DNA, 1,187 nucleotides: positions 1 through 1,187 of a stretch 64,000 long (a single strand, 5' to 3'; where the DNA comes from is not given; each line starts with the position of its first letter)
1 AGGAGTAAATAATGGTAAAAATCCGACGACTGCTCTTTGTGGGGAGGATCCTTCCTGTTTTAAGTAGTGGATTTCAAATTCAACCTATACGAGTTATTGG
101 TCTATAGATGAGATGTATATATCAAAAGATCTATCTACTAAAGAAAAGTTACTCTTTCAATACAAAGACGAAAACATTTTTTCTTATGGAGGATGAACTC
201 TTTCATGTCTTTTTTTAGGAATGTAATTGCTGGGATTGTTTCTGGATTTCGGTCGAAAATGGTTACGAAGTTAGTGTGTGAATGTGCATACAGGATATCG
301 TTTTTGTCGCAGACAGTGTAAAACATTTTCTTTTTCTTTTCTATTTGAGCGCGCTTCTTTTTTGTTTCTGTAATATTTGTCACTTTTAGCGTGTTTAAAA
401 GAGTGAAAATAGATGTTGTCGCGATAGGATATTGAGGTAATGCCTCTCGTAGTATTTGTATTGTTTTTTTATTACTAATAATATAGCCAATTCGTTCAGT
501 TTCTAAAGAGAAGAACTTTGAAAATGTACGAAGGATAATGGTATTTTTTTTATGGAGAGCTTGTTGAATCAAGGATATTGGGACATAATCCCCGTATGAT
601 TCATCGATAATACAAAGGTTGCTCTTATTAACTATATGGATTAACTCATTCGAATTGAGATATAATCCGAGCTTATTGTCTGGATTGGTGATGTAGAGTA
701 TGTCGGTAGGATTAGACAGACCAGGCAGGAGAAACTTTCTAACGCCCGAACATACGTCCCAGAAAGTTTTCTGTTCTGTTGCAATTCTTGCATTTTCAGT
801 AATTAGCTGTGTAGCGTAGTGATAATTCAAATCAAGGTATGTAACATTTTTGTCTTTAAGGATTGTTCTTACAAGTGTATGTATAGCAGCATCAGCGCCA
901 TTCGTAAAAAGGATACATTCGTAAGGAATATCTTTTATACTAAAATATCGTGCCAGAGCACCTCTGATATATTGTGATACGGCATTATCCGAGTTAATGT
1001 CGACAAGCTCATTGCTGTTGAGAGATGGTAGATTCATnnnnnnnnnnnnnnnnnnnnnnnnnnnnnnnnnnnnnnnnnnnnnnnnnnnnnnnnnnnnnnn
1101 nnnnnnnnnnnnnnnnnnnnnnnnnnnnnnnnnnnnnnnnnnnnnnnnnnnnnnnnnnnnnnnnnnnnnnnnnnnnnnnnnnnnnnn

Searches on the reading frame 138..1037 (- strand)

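Call 86: search_protein_families(library=pfam, proteins=[window:138-1037:-], max_evalue=0.001)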
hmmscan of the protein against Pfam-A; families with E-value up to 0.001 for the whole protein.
window:138-1037:- (299 aa): 1 family
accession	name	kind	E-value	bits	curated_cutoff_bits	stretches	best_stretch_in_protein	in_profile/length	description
PF00155.27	Aminotran_1_2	-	8.6e-24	84.8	19.7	1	20-277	43-314/361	Aminotransferase class I and II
